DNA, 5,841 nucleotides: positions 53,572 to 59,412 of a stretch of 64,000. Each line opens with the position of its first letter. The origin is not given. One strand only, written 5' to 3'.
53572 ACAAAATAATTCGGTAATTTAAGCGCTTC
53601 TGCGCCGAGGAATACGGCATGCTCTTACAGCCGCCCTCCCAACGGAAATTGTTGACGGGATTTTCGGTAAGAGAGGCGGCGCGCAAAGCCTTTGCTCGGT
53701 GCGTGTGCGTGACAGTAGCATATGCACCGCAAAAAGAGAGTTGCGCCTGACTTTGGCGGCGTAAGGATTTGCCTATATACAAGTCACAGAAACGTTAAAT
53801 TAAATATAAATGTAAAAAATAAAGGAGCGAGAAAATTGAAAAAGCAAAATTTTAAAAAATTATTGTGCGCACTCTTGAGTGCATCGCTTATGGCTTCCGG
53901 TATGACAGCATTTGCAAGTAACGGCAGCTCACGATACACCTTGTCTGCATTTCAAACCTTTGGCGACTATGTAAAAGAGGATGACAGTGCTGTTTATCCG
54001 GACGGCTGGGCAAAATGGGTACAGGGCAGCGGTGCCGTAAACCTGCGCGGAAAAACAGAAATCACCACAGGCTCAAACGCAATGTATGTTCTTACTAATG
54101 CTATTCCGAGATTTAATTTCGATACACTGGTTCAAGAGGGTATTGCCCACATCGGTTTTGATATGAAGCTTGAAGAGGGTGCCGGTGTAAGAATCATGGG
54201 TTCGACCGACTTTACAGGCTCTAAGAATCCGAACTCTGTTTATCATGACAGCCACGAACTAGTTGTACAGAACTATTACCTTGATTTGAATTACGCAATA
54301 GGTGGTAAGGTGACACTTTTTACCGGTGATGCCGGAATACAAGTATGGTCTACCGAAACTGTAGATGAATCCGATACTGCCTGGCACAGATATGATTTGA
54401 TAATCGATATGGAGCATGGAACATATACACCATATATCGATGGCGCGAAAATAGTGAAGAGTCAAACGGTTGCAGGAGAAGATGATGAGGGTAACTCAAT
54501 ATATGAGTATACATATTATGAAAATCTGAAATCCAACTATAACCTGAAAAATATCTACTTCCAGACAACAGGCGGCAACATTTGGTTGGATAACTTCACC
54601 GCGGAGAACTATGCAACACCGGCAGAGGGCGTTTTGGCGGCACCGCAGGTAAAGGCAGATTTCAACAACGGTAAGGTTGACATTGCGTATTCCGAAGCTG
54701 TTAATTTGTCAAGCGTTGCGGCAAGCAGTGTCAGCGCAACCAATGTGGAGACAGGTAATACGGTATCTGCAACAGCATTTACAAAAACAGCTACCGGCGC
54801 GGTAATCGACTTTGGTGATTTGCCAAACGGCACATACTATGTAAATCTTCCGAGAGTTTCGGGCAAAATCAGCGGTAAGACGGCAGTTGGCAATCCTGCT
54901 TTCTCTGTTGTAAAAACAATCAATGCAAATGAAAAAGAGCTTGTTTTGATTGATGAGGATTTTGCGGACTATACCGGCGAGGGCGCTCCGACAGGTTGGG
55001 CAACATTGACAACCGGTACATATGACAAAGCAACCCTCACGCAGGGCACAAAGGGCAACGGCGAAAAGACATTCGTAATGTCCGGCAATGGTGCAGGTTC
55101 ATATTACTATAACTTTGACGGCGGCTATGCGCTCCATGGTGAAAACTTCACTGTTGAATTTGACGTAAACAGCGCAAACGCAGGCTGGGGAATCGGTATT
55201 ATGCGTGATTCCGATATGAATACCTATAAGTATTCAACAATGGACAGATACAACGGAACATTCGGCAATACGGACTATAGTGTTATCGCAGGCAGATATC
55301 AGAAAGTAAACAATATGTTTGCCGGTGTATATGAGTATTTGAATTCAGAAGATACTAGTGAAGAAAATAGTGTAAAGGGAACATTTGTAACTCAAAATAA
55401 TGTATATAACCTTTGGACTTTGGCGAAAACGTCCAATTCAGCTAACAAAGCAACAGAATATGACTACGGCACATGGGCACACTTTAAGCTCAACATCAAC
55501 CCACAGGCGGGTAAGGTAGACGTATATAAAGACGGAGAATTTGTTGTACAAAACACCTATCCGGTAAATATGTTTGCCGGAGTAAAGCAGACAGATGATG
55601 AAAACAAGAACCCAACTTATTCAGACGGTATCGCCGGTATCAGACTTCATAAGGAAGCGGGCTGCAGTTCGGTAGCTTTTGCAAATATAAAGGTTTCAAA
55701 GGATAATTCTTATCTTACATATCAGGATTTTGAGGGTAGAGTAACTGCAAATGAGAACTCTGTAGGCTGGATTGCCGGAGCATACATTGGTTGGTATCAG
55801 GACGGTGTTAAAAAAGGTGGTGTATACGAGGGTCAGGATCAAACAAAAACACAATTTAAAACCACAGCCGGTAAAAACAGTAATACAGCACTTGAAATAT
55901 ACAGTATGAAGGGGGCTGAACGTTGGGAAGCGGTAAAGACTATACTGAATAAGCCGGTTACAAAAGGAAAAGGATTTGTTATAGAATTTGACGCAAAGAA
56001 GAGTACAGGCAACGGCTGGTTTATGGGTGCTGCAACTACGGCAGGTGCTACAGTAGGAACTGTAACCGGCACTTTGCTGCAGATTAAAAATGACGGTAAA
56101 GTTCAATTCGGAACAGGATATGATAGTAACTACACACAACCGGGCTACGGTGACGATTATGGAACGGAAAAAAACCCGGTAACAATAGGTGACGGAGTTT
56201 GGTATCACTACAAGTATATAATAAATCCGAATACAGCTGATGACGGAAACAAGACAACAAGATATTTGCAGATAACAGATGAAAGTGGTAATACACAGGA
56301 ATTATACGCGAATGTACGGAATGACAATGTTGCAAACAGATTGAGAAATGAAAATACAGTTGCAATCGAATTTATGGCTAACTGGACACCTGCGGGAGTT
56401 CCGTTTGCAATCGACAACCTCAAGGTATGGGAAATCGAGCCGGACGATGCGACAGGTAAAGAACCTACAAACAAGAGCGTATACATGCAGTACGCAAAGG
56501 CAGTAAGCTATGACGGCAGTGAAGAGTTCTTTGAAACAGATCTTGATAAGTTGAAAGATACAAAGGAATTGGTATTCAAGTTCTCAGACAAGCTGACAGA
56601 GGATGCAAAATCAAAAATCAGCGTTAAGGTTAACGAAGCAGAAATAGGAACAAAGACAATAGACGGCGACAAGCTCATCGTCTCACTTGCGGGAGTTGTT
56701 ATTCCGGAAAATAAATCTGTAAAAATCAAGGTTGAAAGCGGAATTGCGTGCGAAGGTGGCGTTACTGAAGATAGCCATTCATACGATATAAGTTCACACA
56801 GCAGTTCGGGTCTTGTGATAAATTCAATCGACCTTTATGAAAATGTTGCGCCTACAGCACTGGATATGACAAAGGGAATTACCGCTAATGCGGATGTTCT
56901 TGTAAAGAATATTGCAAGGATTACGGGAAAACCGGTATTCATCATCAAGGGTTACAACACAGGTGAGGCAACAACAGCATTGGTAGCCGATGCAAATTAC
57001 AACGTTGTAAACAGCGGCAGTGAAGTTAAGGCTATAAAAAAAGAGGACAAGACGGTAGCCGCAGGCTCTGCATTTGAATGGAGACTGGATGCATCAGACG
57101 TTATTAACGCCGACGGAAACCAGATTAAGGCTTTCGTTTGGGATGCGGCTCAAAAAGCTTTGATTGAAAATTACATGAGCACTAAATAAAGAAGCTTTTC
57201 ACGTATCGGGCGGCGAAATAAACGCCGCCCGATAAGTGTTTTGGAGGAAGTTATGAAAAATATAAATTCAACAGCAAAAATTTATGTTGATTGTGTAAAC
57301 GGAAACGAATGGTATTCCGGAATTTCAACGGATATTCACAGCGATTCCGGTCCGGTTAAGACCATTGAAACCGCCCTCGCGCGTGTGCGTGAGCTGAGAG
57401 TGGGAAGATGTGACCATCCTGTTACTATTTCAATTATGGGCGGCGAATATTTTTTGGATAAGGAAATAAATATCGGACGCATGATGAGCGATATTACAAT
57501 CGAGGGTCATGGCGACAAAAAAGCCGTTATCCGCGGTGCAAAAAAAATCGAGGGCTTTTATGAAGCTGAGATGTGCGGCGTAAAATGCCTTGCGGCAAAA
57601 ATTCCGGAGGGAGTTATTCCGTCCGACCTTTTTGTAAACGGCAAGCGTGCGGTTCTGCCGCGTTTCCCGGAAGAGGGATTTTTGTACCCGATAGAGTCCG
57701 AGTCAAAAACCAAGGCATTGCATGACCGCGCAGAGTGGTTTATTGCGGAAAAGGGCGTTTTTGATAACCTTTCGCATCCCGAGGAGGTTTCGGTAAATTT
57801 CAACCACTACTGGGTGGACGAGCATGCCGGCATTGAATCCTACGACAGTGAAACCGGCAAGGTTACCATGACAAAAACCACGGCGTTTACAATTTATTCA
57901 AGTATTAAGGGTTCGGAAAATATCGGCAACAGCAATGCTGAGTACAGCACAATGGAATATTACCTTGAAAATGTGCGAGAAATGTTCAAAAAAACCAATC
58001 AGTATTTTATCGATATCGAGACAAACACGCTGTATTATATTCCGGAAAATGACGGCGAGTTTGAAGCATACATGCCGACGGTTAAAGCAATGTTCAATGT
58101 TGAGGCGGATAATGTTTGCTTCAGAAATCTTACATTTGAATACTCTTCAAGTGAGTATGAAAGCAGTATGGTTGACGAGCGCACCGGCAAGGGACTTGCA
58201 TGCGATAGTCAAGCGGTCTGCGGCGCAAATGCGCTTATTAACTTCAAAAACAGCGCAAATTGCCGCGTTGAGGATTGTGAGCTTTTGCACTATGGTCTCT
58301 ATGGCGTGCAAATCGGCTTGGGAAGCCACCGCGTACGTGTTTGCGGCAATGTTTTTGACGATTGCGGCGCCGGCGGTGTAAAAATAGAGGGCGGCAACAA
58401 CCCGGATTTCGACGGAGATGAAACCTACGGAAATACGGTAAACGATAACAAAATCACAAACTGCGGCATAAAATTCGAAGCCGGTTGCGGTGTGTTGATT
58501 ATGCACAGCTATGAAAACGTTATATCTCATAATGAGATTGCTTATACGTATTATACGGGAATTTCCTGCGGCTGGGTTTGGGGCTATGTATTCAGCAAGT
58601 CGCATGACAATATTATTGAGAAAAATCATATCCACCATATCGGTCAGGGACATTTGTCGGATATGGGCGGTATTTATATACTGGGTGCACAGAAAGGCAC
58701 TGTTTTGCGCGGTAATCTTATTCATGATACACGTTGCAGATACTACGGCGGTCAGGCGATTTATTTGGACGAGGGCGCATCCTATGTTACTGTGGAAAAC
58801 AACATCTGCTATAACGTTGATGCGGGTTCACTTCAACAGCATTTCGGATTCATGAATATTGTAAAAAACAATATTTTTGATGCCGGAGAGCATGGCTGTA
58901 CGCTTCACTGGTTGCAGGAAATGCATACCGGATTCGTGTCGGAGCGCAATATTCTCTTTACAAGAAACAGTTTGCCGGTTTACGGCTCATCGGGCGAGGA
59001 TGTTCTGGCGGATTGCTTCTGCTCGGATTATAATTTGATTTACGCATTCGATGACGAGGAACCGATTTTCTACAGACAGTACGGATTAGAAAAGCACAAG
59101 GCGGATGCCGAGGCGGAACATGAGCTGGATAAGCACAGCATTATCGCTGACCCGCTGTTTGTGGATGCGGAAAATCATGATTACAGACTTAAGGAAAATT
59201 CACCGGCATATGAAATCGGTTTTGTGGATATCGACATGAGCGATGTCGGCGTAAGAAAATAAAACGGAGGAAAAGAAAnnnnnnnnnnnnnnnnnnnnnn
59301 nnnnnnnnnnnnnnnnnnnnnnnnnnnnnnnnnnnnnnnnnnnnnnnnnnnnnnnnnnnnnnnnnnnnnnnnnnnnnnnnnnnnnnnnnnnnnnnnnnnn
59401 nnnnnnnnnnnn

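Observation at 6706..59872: Two permuted paralogous surface-glycan loci sit side by side and fill about 50 kb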

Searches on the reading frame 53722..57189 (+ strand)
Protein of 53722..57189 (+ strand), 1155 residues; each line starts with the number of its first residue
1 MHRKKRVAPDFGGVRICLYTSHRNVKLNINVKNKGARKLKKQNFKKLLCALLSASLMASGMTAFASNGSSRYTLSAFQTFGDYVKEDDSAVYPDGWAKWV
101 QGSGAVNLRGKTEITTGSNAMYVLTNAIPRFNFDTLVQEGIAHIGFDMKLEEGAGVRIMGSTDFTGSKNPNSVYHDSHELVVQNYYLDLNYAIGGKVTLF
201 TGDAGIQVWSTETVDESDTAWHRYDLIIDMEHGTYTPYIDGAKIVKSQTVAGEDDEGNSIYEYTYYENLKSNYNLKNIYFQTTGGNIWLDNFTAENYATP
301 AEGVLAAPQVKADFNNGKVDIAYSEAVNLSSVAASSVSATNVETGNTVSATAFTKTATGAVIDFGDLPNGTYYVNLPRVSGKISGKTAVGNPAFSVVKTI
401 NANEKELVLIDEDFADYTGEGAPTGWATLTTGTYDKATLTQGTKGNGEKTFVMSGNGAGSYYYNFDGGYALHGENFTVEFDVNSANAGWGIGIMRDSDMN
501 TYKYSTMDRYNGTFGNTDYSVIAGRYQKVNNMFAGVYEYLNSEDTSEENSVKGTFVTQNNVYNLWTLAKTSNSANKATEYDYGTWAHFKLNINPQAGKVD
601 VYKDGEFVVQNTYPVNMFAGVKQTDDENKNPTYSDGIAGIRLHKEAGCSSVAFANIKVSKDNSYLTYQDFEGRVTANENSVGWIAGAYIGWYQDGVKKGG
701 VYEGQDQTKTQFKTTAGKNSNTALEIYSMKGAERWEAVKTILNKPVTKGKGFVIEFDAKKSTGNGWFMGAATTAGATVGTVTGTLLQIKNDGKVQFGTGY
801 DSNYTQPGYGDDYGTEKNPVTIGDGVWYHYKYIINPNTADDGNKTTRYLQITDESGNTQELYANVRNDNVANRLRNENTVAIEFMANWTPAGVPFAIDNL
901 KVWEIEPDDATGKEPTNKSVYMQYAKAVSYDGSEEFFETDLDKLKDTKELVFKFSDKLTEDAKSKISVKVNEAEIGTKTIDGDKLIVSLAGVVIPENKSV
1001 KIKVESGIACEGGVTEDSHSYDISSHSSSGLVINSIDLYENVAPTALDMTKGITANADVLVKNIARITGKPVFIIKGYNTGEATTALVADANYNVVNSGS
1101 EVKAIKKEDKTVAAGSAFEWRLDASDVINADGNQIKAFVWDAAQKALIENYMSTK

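Call 5: search_protein_families(library=pfam, proteins=[window:53722-57189:+], max_evalue=0.01)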
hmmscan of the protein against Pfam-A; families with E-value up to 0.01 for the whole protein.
window:53722-57189:+ (1155 aa): 1 family
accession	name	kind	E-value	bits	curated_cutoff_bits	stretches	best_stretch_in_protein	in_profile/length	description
PF16967.11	TcfC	-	0.004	17.1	29.4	0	592-611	8-27/68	E-set like domain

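Call 8: search_protein_families(library=ncbifam, proteins=[window:53722-57189:+], max_evalue=0.01)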
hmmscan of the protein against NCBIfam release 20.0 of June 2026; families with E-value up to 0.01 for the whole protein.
window:53722-57189:+ (1155 aa): 0 families

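Call 34: search_solved_structures(query=window:53722-57189:+, max_evalue=1)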
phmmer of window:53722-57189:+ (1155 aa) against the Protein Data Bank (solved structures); distinct sequences matched with E-value up to 1: 0.

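Call 71: search_protein_representatives(protein=window:53722-57189:+)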
Query: 1155 residues. Proteins with E-value up to 0.001 (for the whole library): 21; up to 1e-10: 12; up to 1e-30: 5. The best 21 are listed.
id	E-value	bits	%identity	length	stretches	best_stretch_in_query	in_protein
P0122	1.9e-292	989.5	50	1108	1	40-1155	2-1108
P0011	4.8e-148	511.3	37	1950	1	54-1141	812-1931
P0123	9.8e-60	218.9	36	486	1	651-1152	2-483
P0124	1.0e-54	202.2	35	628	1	465-1054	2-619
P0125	2.2e-44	168.1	72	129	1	61-178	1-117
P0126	1.4e-23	99.1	51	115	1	47-156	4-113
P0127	2.0e-22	95.4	27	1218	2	89-569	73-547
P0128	7.6e-22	93.4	28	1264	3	48-520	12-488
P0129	3.5e-19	84.6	29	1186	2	45-760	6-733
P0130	5.1e-15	70.8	26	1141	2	45-681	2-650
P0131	3.2e-14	68.2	28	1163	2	44-502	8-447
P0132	1.8e-12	62.3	26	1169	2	48-764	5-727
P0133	2.1e-10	55.5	28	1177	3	56-519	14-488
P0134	1.3e-08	49.6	28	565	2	89-404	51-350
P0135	1.4e-07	46.2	31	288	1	45-342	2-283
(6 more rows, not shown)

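Call 72: search_protein_families(library=pfam, proteins=[P0122, P0127, P0128, P0129, P0130, P0131, P0132, P0133], max_evalue=0.01)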
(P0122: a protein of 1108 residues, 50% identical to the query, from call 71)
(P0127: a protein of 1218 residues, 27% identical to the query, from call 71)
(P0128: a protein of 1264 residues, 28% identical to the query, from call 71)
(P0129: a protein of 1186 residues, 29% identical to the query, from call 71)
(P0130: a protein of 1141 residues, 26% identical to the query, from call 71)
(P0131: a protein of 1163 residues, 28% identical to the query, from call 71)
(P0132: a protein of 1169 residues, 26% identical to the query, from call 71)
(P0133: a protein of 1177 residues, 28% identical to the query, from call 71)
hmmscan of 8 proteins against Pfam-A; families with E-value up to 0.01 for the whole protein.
P0122 (1108 aa): 0 families

P0127 (1218 aa): 0 families

P0128 (1264 aa): 2 families
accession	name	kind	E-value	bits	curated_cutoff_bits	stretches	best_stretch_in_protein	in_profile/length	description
PF03837.19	RecT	-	0.0079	16.2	24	0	421-508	80-155/198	RecT family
PF02494.22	HYR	-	0.0083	16.9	21.7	0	658-697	24-63/81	HYR domain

P0129 (1186 aa): 1 family
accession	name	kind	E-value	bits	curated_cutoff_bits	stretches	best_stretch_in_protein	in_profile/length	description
PF04234.18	CopC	-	0.00032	22.1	23.3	0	951-1004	13-62/92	CopC domain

P0130 (1141 aa): 3 families
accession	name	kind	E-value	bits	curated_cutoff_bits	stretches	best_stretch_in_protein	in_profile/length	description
PF06439.18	3keto-disac_hyd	-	0.0003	21.3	26.8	0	445-582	51-139/187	3-keto-disaccharide hydrolase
PF02210.31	Laminin_G_2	-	0.0016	19.4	22.9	0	529-567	42-78/126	Laminin G domain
PF24577.2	RDR6_2nd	-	0.0063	16.6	27.5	0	724-751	103-130/164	RNA-dependent RNA polymerase 6 second domain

P0131 (1163 aa): 3 families
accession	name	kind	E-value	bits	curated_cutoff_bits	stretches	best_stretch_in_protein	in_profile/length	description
PF13205.12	Big_5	-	0.0028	18.8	23.6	1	926-1002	20-96/105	Bacterial Ig-like domain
PF04234.18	CopC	-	0.0053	18.2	23.3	0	924-976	15-63/92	CopC domain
PF07495.19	Y_Y_Y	-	0.0079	16.5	26.6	0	307-344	27-62/65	Y_Y_Y domain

P0132 (1169 aa): 0 families

P0133 (1177 aa): 0 families

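Call 75: search_solved_structures(query=A5, max_evalue=1)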
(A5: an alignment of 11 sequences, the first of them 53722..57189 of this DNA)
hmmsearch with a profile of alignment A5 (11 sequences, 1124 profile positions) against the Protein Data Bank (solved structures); distinct sequences matched with E-value up to 1: 0.

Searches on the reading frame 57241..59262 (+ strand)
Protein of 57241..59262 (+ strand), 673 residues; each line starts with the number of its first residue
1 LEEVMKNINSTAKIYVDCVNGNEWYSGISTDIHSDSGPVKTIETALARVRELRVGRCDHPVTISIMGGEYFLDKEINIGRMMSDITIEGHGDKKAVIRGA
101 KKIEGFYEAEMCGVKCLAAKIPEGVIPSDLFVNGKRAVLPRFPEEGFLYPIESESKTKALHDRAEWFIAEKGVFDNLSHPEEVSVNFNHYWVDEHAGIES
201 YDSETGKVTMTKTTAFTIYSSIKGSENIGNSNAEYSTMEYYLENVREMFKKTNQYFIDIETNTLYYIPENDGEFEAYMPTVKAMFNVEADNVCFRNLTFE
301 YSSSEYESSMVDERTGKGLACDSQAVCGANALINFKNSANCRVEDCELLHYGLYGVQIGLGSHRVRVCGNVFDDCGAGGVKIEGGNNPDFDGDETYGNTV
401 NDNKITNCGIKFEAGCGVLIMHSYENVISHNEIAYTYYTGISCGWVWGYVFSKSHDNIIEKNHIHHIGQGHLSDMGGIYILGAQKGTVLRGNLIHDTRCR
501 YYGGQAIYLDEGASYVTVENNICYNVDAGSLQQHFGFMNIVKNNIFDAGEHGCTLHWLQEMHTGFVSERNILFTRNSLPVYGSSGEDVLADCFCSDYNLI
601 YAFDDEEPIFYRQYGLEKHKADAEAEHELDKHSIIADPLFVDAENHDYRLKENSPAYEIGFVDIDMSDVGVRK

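Call 5: search_protein_families(library=pfam, proteins=[window:57241-59262:+], max_evalue=0.01)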
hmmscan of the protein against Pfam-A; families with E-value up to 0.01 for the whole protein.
window:57241-59262:+ (673 aa): 2 families
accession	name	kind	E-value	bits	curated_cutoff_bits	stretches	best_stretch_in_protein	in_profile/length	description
PF13229.12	Beta_helix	-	9.1e-16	58.3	25.9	3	333-469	3-116/158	Right handed beta helix region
PF05048.19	NosD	-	1.4e-06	28.3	23.6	1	330-525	16-172/212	Periplasmic copper-binding protein (NosD)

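Call 8: search_protein_families(library=ncbifam, proteins=[window:57241-59262:+], max_evalue=0.01)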
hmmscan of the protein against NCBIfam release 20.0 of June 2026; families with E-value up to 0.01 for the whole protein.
window:57241-59262:+ (673 aa): 1 family
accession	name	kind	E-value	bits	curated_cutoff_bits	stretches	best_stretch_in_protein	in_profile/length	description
TIGR03804.1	para_beta_helix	repeat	0.00016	21.3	19.45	0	473-496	20-41/44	parallel beta-helix repeat protein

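Call 33: search_solved_structures(query=window:57241-59262:+, max_evalue=1)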
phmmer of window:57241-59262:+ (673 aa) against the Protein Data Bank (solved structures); distinct sequences matched with E-value up to 1: 2.
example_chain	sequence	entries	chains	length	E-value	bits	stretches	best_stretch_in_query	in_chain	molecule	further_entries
9rx2_A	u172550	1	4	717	4.4e-36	127.7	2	9-443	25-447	Parallel beta-helix repeat protein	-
5mqp_A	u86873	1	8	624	1.2e-16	63.5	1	343-523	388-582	Glycoside hydrolase BT_1002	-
